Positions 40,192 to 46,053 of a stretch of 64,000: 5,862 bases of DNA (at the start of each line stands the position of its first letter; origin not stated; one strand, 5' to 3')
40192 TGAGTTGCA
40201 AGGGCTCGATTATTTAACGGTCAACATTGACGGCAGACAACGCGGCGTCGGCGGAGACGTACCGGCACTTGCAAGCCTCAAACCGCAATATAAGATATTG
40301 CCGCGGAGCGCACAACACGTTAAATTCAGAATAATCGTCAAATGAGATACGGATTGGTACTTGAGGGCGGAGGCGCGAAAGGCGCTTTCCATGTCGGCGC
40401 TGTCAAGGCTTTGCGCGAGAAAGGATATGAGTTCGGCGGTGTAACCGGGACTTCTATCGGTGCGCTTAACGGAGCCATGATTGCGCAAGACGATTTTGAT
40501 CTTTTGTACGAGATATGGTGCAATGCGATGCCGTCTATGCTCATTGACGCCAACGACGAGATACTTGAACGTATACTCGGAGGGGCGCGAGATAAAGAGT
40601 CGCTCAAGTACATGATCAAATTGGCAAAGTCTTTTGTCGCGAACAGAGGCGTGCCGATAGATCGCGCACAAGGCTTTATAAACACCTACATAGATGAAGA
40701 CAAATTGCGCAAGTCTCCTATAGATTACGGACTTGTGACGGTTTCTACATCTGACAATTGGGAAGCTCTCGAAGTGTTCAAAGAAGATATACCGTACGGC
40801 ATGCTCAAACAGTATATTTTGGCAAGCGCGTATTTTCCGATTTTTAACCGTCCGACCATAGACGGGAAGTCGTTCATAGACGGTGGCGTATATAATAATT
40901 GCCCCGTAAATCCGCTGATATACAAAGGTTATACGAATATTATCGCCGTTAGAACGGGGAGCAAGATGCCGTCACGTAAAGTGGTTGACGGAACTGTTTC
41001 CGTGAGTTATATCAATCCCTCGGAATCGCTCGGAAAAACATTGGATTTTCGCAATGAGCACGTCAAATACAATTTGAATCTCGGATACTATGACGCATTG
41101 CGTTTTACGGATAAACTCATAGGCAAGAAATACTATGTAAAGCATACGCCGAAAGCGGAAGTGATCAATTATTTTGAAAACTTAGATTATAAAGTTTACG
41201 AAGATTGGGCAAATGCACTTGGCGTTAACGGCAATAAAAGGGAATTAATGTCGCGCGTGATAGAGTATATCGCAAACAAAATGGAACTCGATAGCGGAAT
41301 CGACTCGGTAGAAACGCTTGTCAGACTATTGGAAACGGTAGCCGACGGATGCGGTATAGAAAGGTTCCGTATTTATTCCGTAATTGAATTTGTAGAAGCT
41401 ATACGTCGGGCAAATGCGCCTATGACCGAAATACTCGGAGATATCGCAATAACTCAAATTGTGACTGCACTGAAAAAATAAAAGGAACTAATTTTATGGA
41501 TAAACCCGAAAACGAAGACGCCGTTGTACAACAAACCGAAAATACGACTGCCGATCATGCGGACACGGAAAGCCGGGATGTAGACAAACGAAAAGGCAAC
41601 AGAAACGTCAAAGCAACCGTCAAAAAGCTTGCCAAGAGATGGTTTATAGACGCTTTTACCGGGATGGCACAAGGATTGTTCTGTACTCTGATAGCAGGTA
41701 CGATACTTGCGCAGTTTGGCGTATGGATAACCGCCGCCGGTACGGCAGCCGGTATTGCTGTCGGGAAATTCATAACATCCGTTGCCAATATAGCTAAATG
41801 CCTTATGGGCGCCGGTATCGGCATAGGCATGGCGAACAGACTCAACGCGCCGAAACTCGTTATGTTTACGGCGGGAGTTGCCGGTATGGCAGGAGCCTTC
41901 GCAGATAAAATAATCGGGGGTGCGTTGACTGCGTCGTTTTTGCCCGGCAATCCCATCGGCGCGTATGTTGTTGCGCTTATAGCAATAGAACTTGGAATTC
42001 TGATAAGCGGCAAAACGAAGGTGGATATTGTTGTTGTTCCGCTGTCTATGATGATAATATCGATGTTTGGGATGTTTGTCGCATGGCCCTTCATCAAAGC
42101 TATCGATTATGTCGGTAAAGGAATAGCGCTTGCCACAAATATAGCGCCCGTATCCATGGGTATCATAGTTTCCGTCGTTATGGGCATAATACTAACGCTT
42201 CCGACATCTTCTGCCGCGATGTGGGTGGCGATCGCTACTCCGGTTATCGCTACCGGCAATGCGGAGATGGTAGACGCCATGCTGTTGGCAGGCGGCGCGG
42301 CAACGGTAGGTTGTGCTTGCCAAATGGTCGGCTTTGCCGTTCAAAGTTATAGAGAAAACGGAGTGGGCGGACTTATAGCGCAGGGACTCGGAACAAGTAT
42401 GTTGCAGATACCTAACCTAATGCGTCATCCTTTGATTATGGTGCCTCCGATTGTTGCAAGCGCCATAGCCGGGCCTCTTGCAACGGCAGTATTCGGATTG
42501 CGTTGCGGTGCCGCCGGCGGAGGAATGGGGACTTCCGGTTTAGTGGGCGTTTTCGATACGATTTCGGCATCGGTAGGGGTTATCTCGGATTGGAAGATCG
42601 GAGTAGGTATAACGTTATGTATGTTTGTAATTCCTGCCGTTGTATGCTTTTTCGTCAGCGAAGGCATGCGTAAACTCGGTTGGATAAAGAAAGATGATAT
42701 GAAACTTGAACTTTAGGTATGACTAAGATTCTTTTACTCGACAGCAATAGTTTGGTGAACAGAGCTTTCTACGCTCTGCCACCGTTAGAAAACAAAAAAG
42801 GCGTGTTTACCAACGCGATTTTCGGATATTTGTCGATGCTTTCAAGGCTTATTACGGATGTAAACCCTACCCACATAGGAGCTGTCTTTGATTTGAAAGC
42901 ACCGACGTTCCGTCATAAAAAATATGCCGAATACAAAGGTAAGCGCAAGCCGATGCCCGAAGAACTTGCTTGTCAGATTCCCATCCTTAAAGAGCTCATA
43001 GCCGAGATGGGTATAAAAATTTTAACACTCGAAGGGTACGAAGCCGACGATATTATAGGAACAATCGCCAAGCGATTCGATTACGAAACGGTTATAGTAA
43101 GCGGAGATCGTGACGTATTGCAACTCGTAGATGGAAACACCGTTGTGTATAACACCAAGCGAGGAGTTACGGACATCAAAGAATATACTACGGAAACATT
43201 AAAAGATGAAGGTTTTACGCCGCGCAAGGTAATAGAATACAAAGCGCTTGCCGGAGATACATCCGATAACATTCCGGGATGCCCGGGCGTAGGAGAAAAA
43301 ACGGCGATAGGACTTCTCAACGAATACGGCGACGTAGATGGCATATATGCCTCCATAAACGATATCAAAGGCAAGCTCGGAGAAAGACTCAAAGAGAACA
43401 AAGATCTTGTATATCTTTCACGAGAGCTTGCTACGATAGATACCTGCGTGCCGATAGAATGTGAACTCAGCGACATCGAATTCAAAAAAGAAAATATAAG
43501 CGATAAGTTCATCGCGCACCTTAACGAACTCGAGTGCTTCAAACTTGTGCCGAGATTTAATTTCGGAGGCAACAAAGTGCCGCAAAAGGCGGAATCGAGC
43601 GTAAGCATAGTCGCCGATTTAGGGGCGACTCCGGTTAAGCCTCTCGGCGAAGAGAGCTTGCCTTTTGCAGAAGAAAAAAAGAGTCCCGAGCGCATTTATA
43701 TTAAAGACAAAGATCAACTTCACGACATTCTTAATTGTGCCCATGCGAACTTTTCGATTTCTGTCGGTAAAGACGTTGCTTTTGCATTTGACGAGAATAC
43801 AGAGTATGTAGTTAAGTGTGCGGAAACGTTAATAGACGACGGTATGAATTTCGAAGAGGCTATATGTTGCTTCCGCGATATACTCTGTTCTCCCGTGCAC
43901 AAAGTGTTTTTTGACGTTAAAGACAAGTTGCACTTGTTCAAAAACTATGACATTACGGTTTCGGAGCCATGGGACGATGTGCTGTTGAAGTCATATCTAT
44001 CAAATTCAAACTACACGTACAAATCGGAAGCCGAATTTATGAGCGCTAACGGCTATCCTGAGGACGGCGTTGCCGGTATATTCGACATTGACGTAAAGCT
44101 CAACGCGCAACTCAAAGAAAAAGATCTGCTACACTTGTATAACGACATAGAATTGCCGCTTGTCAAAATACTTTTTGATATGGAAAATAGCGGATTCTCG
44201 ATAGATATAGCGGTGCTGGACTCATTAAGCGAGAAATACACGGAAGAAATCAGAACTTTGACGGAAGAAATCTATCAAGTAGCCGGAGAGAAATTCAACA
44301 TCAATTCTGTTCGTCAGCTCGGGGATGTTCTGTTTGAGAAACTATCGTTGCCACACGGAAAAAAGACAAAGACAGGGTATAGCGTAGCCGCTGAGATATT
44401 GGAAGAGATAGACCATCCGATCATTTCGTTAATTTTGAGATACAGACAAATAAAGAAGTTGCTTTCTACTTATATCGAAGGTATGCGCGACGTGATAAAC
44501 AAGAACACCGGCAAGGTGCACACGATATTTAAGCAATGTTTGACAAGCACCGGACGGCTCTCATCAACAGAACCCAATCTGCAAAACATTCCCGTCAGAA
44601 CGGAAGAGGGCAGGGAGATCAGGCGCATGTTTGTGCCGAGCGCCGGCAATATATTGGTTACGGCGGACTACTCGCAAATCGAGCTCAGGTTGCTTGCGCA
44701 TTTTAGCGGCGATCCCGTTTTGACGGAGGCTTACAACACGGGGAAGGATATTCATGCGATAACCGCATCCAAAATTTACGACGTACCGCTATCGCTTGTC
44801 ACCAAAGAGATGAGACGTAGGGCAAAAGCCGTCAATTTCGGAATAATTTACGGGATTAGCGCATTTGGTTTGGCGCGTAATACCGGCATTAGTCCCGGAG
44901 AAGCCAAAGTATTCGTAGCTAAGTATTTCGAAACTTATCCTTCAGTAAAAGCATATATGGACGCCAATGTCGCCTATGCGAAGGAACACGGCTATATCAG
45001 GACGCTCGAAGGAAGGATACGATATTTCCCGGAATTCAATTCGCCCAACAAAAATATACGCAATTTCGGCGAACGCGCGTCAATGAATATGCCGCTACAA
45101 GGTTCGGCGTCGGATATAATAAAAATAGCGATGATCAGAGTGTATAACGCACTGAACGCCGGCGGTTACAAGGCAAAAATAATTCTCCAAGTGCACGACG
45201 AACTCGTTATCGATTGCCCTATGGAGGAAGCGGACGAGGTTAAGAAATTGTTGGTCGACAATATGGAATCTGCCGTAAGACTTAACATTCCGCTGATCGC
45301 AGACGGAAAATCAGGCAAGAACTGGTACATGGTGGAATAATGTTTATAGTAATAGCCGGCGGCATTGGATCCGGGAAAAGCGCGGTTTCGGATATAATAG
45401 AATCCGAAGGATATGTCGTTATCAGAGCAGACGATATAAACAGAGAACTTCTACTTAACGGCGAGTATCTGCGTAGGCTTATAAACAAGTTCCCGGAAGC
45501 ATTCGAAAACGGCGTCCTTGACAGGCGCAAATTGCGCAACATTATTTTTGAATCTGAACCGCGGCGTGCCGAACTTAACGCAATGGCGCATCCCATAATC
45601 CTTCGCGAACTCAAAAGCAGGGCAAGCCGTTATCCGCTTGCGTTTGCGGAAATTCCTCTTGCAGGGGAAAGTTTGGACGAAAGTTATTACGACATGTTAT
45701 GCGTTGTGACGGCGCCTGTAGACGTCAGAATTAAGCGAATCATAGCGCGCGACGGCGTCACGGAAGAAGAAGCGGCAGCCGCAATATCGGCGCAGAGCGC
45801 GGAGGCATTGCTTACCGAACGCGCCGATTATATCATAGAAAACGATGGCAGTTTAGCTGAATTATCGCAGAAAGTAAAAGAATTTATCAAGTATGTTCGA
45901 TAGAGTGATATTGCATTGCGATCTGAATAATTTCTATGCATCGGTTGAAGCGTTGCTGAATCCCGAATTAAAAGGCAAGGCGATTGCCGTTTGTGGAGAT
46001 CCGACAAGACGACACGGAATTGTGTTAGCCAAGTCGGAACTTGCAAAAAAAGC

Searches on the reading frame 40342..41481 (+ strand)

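Call 53: search_protein_families(library=pfam, proteins=[window:40342-41481:+], max_evalue=0.00001)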
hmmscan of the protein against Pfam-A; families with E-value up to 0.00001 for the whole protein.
window:40342-41481:+ (379 aa): 1 family
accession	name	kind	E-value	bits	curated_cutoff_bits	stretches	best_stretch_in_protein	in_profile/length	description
PF01734.28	Patatin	-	2e-29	103.6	27.7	1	5-193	1-191/191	Patatin-like phospholipase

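Call 68: search_protein_families(library=padloc, proteins=[window:40342-41481:+], max_evalue=0.001)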
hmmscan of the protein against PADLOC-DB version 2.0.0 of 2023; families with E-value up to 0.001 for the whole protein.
window:40342-41481:+ (379 aa): 1 family
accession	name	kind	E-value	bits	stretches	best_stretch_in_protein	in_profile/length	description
PDLC00758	Effector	-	0.00014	19.3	0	5-45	9-55/331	Phospholipase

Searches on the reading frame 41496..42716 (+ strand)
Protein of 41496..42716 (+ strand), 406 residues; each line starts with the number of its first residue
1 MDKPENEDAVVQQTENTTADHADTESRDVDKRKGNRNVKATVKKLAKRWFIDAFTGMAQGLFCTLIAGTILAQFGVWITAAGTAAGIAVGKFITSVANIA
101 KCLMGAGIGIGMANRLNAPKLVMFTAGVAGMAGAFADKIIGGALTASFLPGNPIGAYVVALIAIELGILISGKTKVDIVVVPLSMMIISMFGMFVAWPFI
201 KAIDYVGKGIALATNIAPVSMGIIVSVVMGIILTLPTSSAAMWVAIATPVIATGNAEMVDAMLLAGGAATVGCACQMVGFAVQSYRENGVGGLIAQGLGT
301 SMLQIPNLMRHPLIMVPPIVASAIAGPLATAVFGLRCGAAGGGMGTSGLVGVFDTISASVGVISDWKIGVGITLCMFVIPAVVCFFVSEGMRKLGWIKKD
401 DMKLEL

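Call 53: search_protein_families(library=pfam, proteins=[window:41496-42716:+], max_evalue=0.00001)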
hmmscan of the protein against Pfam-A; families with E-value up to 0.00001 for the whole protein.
window:41496-42716:+ (406 aa): 1 family
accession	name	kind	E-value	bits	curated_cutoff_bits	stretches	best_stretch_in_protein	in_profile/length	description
PF13303.11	PTS_EIIC_2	-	1.3e-73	248.4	28.9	1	53-404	3-327/327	Phosphotransferase system, EIIC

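Call 68: search_protein_families(library=padloc, proteins=[window:41496-42716:+], max_evalue=0.001)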
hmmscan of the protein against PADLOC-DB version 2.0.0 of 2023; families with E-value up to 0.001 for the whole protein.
window:41496-42716:+ (406 aa): 0 families

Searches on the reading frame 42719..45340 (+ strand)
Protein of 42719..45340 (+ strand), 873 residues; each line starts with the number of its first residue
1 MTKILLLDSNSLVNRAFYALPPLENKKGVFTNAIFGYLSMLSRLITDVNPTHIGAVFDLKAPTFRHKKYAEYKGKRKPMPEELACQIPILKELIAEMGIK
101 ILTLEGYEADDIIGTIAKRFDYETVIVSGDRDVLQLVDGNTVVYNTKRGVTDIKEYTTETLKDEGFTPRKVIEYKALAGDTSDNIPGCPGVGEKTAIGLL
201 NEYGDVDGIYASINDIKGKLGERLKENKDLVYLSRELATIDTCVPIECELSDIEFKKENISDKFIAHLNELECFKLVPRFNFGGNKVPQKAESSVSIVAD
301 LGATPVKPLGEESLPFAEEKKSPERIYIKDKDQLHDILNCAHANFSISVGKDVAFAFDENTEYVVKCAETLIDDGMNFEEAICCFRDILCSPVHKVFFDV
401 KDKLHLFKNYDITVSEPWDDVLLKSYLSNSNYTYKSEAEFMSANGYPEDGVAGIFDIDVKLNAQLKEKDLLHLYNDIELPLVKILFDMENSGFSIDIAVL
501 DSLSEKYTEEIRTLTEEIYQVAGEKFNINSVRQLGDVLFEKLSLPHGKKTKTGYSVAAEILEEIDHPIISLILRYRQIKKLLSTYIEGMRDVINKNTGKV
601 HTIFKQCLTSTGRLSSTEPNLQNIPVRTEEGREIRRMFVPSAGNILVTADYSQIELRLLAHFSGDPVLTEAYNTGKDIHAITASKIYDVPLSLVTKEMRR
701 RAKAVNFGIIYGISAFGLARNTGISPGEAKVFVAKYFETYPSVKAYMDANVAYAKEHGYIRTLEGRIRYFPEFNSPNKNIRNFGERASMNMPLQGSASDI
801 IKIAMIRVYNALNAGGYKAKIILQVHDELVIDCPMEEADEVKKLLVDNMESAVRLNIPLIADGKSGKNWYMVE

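Call 53: search_protein_families(library=pfam, proteins=[window:42719-45340:+], max_evalue=0.00001)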
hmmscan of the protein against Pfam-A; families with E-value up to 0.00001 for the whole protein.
window:42719-45340:+ (873 aa): 3 families
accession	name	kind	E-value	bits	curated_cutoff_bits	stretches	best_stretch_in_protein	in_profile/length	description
PF00476.26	DNA_pol_A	-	7.6e-156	519.3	34.3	1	499-870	3-380/381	DNA polymerase family A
PF02739.22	5_3_exonuc_N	-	1.4e-54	184.7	34.3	1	3-162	1-160/164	5'-3' exonuclease, N-terminal resolvase-like domain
PF01367.25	5_3_exonuc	-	1.8e-32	112.1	40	1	167-258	2-94/97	5'-3' exonuclease, C-terminal SAM fold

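Call 68: search_protein_families(library=padloc, proteins=[window:42719-45340:+], max_evalue=0.001)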
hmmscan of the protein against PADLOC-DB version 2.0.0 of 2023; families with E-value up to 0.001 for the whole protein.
window:42719-45340:+ (873 aa): 1 family
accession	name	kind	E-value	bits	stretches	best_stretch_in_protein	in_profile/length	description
PDLC03816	RTasPolA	-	1.2e-34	118.1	1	465-854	123-462/475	DRT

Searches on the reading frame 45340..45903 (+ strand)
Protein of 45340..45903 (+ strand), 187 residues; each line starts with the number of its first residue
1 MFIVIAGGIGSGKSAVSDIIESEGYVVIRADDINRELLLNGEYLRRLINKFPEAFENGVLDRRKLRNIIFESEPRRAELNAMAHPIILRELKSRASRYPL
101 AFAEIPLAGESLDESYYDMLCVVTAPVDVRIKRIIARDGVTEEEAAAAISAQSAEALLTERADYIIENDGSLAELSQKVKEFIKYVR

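Call 53: search_protein_families(library=pfam, proteins=[window:45340-45903:+], max_evalue=0.00001)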
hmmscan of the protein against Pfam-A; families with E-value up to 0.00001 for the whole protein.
window:45340-45903:+ (187 aa): 1 family
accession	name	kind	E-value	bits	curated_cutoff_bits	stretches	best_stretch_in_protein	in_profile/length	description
PF01121.26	CoaE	-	9.1e-39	133.4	27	1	2-174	2-180/180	Dephospho-CoA kinase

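Call 68: search_protein_families(library=padloc, proteins=[window:45340-45903:+], max_evalue=0.001)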
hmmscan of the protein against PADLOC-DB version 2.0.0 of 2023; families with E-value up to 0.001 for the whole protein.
window:45340-45903:+ (187 aa): 0 families
